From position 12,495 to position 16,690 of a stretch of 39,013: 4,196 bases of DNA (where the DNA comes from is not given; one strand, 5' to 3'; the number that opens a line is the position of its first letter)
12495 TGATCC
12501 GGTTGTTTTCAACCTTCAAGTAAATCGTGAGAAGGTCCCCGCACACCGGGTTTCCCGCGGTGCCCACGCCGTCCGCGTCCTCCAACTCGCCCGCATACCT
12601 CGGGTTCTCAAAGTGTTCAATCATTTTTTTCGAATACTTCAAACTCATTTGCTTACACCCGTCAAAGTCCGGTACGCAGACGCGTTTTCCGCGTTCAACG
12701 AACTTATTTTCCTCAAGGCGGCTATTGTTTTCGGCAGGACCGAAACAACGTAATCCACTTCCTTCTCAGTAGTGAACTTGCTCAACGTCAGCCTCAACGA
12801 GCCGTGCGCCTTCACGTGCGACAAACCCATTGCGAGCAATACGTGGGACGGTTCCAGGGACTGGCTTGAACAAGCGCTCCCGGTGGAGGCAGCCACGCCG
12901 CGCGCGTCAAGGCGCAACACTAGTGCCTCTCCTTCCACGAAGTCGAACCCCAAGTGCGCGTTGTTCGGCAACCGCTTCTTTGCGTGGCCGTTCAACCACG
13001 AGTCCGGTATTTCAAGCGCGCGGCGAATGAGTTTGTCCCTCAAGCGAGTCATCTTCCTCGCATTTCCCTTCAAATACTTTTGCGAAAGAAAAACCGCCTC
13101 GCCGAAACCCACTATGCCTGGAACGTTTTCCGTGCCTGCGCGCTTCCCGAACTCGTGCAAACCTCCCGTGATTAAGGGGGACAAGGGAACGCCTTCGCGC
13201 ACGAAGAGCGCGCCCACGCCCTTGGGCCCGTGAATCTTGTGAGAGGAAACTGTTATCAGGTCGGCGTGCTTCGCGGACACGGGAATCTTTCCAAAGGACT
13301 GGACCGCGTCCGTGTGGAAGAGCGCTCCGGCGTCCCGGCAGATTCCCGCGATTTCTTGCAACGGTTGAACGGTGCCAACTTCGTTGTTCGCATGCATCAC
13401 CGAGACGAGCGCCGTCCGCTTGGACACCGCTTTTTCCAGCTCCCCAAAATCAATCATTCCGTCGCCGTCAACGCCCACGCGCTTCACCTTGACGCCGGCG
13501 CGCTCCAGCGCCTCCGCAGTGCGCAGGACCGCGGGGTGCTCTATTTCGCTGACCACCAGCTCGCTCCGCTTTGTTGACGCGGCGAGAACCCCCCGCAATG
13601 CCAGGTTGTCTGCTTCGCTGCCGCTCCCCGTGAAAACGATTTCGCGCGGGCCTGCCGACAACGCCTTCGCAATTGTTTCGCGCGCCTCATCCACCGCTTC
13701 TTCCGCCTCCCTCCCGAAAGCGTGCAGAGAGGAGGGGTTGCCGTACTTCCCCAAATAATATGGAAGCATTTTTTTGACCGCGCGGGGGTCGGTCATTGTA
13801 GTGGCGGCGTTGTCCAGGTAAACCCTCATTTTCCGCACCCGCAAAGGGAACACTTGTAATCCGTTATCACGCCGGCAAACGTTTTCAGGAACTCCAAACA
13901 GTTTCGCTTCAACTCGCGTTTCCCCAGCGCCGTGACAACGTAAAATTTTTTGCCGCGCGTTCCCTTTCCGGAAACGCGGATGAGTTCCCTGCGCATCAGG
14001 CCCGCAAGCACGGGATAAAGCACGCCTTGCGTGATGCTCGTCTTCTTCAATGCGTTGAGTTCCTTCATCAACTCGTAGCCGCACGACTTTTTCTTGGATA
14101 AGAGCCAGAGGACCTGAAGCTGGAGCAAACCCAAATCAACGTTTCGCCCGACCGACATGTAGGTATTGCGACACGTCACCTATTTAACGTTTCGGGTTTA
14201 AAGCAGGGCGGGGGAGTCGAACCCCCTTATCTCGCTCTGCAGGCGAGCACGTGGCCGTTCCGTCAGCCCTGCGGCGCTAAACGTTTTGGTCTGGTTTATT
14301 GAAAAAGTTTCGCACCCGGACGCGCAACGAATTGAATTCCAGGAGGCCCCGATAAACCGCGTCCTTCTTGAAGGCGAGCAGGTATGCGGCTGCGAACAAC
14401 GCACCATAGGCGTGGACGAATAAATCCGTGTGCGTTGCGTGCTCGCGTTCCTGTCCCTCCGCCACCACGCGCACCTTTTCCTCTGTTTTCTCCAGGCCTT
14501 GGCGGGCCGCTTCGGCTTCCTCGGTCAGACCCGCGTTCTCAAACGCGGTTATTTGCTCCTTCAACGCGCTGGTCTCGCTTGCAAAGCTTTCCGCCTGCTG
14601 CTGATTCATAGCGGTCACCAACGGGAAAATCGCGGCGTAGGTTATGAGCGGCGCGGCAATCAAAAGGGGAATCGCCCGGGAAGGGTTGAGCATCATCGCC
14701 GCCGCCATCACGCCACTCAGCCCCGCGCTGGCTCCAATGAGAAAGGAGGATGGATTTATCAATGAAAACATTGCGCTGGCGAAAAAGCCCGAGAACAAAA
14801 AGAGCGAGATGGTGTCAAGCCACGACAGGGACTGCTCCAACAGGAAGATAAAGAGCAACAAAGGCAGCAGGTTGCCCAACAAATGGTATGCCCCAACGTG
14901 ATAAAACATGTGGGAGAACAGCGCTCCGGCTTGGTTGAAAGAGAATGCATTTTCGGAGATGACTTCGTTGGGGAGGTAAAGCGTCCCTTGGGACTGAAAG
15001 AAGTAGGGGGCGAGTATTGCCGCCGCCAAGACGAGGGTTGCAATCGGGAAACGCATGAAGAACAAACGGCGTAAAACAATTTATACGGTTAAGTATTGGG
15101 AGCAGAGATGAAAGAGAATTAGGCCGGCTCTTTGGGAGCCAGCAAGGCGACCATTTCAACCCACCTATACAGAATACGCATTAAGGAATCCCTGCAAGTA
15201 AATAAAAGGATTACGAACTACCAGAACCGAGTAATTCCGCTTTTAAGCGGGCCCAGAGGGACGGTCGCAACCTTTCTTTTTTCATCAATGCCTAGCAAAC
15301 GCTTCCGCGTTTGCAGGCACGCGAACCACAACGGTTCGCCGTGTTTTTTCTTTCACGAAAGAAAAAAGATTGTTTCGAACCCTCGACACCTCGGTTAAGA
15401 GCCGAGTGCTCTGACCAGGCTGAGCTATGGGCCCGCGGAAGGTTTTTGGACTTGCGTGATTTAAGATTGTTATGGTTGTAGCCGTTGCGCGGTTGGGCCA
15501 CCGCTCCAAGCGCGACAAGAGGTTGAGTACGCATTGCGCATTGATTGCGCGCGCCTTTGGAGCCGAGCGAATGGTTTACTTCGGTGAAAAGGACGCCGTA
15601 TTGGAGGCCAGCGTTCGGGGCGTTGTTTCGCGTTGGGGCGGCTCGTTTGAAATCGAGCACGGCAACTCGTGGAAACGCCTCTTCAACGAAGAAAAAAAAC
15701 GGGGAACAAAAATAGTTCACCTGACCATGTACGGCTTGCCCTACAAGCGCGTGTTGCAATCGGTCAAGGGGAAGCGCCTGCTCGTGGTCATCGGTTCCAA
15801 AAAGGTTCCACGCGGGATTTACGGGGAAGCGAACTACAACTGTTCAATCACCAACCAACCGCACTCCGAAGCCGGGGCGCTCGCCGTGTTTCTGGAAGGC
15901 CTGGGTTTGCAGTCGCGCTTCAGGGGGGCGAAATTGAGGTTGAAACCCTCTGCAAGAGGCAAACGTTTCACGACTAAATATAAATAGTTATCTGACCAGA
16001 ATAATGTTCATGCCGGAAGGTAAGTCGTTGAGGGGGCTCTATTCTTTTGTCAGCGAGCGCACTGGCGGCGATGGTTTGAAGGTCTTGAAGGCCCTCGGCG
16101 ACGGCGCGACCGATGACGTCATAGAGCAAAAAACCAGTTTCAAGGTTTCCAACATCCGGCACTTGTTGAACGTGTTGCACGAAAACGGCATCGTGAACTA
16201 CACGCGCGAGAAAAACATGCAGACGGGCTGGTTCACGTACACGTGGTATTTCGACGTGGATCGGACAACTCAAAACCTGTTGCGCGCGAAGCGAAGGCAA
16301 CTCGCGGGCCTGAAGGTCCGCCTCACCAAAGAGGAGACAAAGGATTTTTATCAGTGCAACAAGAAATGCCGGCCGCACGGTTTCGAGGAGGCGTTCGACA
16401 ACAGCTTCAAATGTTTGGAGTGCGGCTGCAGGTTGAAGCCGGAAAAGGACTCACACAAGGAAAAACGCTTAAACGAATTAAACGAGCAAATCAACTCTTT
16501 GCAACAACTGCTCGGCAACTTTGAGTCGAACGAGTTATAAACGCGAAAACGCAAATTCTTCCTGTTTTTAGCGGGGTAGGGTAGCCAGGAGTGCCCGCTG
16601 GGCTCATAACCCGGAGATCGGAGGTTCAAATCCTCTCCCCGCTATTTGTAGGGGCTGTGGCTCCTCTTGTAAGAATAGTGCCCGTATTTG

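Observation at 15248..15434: tRNA-Lys(CUU) with a 112-nt intron inserted in the T-loop (59/60) rather than the canonical 37/38 site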

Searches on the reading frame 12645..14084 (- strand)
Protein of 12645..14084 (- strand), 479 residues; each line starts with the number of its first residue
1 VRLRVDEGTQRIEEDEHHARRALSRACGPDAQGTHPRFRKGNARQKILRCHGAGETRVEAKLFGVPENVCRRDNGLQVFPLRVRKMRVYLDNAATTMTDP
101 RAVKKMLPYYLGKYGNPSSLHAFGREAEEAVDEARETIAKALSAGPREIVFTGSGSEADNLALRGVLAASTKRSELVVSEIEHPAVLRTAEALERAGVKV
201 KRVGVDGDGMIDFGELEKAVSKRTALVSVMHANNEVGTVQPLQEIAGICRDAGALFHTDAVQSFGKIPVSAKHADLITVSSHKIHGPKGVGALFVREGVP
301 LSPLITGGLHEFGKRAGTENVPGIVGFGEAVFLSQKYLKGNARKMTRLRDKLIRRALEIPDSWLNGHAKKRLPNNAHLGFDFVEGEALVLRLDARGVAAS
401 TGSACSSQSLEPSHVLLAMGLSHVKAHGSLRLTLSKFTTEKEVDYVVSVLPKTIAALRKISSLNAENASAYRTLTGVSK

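Call 10: search_protein_families(library=pfam, proteins=[window:12645-14084:-])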
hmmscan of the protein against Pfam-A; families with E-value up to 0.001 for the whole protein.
window:12645-14084:- (479 aa): 3 families
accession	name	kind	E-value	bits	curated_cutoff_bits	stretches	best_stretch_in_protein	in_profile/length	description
PF00266.25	Aminotran_5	-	2.1e-76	257.8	21.5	1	88-446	1-371/371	Aminotransferase class-V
PF01212.27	Beta_elim_lyase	-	1.9e-08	34.5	27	1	144-260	45-169/288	Beta-eliminating lyase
PF01041.23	DegT_DnrJ_EryC1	-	5.2e-07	29.6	19.8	1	146-265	39-151/360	DegT/DnrJ/EryC1/StrS aminotransferase family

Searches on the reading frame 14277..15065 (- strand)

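Call 10: search_protein_families(library=pfam, proteins=[window:14277-15065:-])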
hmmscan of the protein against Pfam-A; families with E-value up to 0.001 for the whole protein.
window:14277-15065:- (262 aa): 1 family
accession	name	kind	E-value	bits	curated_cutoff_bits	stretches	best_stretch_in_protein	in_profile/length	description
PF01694.28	Rhomboid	-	1.9e-15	57.8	22.6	1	48-147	6-107/143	Rhomboid domain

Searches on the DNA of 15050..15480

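Call 32: search_rna_families(source=window, start=15050, end=15480, threshold=evalue, max_evalue=10, show_alignments=3)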
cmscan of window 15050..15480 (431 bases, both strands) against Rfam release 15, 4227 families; matches with E-value up to 10: 5.
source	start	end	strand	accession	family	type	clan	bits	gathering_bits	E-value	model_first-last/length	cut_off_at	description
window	15367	15428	-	RF00005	tRNA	Gene; tRNA;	CL00001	29.5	29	0.0003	7-64/71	no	tRNA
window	15287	15379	+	RF01761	wcaG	Cis-reg;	-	15.8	42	1.7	1-98/98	no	wcaG RNA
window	15340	15364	+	RF01080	UPD-PKib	Cis-reg;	-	15.7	39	3.8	1-32/32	no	Pseudoknot of upstream pseudoknot domain (UPD) of the 3'UTR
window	15248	15293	-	RF01420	snoR113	Gene; snRNA; snoRNA; CD-box;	-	13.2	47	6.2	1-103/103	no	Small nucleolar RNA snoR113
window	15341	15356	+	RF01072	TMV_UPD-PK3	Cis-reg;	-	10.2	34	9.4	2-17/31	no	Pseudoknot of upstream pseudoknot domain (UPD) of the 3'UTR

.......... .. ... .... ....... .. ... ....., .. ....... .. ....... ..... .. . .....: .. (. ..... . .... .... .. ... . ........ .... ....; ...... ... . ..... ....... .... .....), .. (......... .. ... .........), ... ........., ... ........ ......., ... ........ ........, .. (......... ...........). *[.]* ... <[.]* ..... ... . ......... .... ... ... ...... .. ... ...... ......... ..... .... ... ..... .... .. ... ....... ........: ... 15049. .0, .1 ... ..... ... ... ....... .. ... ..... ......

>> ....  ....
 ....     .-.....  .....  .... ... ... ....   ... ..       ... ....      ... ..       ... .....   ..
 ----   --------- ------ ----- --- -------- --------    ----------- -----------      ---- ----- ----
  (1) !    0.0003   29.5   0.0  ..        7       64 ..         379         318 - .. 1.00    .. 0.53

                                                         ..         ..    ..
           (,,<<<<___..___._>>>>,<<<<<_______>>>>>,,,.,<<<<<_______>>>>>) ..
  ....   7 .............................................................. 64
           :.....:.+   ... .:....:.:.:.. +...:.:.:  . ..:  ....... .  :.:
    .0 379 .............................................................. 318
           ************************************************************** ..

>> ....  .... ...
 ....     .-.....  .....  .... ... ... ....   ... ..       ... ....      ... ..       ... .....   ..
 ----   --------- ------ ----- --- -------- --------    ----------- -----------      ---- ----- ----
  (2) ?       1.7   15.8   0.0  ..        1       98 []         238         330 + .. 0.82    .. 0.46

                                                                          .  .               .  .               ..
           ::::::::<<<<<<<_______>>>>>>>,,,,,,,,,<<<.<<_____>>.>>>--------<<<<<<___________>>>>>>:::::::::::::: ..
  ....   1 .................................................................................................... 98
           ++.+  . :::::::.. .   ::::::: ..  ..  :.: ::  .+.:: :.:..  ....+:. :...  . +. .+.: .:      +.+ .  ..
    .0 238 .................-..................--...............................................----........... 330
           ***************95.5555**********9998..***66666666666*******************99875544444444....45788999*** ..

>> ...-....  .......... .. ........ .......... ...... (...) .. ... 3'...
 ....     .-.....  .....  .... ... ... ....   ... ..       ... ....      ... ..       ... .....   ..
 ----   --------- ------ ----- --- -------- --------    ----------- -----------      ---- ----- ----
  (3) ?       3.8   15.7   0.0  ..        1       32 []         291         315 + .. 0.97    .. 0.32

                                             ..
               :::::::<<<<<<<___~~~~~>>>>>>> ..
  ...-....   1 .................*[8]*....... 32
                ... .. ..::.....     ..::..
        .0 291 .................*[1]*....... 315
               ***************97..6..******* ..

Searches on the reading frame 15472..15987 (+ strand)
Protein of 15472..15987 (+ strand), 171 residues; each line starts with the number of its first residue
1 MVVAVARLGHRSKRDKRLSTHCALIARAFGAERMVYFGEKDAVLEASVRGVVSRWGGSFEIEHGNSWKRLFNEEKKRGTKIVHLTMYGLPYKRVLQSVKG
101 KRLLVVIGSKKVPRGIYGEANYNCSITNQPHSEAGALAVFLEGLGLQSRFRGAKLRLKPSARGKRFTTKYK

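Call 10: search_protein_families(library=pfam, proteins=[window:15472-15987:+])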
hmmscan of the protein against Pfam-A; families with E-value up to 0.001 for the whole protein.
window:15472-15987:+ (171 aa): 1 family
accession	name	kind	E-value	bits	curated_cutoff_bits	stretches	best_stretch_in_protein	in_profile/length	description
PF01994.21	Trm56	-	3.4e-34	117.7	25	1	55-166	1-118/119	tRNA ribose 2'-O-methyltransferase, aTrm56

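Call 11: find_encoding_contigs(protein=window:15472-15987:+, flank=3000, max_places=6)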
Protein window:15472-15987:+ (171 aa): 3 contigs read that carry it; 3 places shown.
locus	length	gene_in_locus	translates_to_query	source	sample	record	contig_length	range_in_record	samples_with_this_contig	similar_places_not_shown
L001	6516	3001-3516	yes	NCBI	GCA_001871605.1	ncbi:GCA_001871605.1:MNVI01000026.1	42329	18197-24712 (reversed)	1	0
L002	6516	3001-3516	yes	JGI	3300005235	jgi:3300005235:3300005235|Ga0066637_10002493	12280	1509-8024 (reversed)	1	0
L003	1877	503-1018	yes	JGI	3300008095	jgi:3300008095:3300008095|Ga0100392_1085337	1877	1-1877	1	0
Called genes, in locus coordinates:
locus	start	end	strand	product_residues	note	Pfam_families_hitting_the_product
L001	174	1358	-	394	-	PF00266:Aminotran_5, PF01041:DegT_DnrJ_EryC1 (weak), PF01212:Beta_elim_lyase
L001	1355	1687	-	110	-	PF03551:PadR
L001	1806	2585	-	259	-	PF01694:Rhomboid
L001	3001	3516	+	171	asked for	PF01994:Trm56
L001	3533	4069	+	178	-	PF02002:TFIIE_alpha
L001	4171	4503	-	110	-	PF05239:PRC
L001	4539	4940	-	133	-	-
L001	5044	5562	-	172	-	PF22769:DCD, PF00692:dUTPase (weak)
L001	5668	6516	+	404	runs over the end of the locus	PF03952:Enolase_N, PF00113:Enolase_C, PF13378:MR_MLE_C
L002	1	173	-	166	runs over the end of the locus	PF01592:NifU_N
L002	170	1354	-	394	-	PF00266:Aminotran_5, PF01041:DegT_DnrJ_EryC1 (weak), PF01212:Beta_elim_lyase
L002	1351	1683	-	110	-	PF03551:PadR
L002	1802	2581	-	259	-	PF01694:Rhomboid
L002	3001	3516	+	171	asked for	PF01994:Trm56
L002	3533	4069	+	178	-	PF02002:TFIIE_alpha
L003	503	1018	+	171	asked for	PF01994:Trm56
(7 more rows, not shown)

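Call 13: find_homologous_proteins(query=window:15472-15987:+, max_evalue=1e-10)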
Query window:15472-15987:+ (171 aa): 2081 proteins with E <= 1e-10 among 2261 candidates; the best 120 are listed.
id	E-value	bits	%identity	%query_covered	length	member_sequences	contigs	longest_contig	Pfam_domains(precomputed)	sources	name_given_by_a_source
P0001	4.5e-106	370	99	100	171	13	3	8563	PF01994.22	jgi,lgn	-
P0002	1.3e-90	320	84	100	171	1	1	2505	PF01994.22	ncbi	-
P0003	5.6e-84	298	77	100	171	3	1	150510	PF01994.22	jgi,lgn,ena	jgi:tRNA (cytidine56-2'-O)-methyltransferase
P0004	3.4e-80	286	76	100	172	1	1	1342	PF01994.22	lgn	-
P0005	4.5e-78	279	75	97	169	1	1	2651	PF01994.22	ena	-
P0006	1.5e-55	206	97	58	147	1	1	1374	PF01994.22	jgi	-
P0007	5.0e-55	204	57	100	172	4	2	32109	PF01994.22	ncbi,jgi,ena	-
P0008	8.5e-55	203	58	95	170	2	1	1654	PF01994.22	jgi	-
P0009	2.0e-52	196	55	99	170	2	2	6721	PF00588.25,PF01994.22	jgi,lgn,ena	-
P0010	7.2e-52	194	55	96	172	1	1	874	PF01994.22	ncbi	-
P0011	5.0e-51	191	52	99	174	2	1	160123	PF00588.25,PF01994.22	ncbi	ncbi:MAG: TrmH family RNA methyltransferase [Candidatus Micrarchaeia archaeon]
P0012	9.0e-51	190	54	96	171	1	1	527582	PF01994.22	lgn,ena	-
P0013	2.0e-50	189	50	98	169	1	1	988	PF01994.22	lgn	-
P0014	2.1e-50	189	50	98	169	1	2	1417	PF01994.22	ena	-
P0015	2.5e-50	189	50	98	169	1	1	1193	PF01994.22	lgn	-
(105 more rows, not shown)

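Call 14: find_encoding_contigs(protein=P0003, flank=4000, max_places=3)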
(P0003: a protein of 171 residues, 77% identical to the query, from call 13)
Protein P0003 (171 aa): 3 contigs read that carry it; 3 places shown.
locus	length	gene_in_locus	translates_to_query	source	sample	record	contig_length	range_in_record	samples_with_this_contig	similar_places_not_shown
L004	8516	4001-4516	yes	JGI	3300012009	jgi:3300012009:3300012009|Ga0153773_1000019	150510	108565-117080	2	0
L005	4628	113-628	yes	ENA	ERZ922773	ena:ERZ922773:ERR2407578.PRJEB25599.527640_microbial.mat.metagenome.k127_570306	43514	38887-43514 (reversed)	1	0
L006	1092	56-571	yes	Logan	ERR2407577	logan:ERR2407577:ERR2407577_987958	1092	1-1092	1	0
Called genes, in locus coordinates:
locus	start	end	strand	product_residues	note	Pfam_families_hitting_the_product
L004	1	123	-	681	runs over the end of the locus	PF01751:Toprim, PF01131:Topoisom_bac, PF01396:Zn_ribbon_Top1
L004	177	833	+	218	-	PF06745:ATPase, PF13481:AAA_25 (weak)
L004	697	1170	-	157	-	PF01592:NifU_N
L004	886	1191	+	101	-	-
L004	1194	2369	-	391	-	PF00266:Aminotran_5, PF01041:DegT_DnrJ_EryC1 (weak), PF01212:Beta_elim_lyase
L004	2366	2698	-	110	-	PF13601:HTH_34 (weak), PF03551:PadR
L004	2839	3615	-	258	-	PF01694:Rhomboid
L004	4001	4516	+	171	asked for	PF01994:Trm56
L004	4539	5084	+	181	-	PF02002:TFIIE_alpha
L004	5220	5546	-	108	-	PF05239:PRC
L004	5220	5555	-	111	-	PF05239:PRC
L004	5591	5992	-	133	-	-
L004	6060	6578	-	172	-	PF22769:DCD, PF00692:dUTPase (weak)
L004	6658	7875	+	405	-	PF03952:Enolase_N, PF00113:Enolase_C, PF13378:MR_MLE_C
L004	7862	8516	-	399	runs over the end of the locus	PF01676:Metalloenzyme, PF10143:PhosphMutase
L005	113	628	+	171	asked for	PF01994:Trm56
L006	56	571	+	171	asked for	PF01994:Trm56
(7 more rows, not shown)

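Call 15: find_encoding_contigs(protein=P0002, flank=4000, max_places=3)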
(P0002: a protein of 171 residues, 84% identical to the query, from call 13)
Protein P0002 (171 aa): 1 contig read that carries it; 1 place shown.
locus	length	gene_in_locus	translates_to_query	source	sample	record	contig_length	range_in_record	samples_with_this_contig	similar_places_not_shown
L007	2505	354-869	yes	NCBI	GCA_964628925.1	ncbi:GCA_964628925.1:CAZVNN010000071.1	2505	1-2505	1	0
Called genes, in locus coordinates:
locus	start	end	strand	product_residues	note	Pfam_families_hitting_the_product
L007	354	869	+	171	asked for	PF01994:Trm56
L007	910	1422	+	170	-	PF02002:TFIIE_alpha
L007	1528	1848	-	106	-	PF05239:PRC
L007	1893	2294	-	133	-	-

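Call 16: find_encoding_contigs(protein=P0005, flank=4000, max_places=3)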
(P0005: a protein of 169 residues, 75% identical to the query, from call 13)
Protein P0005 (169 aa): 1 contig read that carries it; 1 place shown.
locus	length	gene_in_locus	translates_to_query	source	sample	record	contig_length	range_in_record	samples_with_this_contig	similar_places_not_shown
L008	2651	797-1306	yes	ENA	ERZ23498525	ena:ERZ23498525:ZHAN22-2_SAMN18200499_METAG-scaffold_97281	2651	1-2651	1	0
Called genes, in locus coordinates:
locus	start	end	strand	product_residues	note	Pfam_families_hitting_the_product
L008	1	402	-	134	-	?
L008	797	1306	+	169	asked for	PF01994:Trm56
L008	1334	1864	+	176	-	PF02002:TFIIE_alpha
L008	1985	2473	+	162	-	-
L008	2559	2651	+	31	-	?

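Call 17: find_encoding_contigs(protein=P0007, flank=4000, max_places=3)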
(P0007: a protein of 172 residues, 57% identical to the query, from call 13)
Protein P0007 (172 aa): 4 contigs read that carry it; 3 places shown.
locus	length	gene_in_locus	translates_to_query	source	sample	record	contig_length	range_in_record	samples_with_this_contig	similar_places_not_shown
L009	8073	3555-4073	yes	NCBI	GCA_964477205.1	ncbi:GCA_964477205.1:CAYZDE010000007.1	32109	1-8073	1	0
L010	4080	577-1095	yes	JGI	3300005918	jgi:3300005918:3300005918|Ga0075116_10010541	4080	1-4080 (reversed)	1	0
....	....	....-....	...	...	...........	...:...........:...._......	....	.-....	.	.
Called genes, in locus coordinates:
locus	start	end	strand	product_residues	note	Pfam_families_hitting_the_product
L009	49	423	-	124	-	PF01592:NifU_N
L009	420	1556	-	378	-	PF00266:Aminotran_5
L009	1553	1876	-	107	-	PF03965:Penicillinase_R (weak), PF03551:PadR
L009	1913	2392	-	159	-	PF00293:NUDIX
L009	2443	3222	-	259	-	PF01694:Rhomboid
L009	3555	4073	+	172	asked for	PF01994:Trm56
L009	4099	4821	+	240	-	PF02002:TFIIE_alpha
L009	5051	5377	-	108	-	PF05239:PRC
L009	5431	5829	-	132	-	-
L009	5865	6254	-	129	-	PF27297:AF_0843, PF01022:HTH_5 (weak), PF13463:HTH_27 (weak)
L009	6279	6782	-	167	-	PF22769:DCD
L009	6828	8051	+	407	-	PF03952:Enolase_N, PF00113:Enolase_C, PF13378:MR_MLE_C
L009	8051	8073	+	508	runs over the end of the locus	PF01676:Metalloenzyme, PF06415:iPGM_N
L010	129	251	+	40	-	-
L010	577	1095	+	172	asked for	PF01994:Trm56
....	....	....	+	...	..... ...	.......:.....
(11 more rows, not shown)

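Call 62: find_encoding_contigs(protein=P0004, flank=1500, max_places=3)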
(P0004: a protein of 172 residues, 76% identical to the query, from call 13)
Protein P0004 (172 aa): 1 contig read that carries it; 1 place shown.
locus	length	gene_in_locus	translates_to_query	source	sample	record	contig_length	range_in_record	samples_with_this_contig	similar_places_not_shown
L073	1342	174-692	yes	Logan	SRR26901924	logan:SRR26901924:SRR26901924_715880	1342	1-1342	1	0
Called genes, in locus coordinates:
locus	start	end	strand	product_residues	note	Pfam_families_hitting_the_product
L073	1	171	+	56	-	?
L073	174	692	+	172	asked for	PF01994:Trm56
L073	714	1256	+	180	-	PF02002:TFIIE_alpha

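Call 63: find_encoding_contigs(protein=P0009, flank=1500, max_places=3)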
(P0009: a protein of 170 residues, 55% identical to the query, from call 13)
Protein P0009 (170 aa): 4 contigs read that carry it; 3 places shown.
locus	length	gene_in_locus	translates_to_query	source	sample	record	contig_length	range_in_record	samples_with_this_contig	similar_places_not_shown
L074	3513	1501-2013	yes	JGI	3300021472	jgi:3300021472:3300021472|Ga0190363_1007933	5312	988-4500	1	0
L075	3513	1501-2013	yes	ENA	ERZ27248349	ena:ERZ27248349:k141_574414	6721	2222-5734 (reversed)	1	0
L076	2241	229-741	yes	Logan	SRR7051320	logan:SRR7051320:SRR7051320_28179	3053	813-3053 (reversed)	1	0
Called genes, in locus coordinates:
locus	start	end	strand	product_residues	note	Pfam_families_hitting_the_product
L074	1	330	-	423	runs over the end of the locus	PF03901:Glyco_transf_22, PF13231:PMT_2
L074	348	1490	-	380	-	PF01142:TruD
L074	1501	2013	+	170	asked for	PF00588:SpoU_methylase (weak), PF01994:Trm56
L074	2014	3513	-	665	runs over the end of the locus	PF02463:SMC_N (faint), PF13175:AAA_15, PF13476:AAA_23 (faint), PF13555:AAA_29 (weak), PF13166:AAA_13, PF13304:AAA_21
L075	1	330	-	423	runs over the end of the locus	PF03901:Glyco_transf_22, PF13231:PMT_2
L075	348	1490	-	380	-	PF01142:TruD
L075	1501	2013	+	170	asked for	PF00588:SpoU_methylase (weak), PF01994:Trm56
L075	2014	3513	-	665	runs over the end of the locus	PF02463:SMC_N (faint), PF13175:AAA_15, PF13476:AAA_23 (faint), PF13555:AAA_29 (weak), PF13166:AAA_13, PF13304:AAA_21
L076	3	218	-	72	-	?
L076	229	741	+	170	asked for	PF00588:SpoU_methylase (weak), PF01994:Trm56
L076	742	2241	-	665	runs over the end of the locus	PF02463:SMC_N (faint), PF13175:AAA_15, PF13476:AAA_23 (faint), PF13555:AAA_29 (weak), PF13166:AAA_13, PF13304:AAA_21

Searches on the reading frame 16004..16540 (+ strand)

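Call 10: search_protein_families(library=pfam, proteins=[window:16004-16540:+])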
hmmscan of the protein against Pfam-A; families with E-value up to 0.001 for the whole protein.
window:16004-16540:+ (178 aa): 1 family
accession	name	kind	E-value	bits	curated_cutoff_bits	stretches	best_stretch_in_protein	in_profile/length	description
PF02002.24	TFIIE_alpha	-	2.1e-13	50.5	22.9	1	16-110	7-103/105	TFIIE alpha subunit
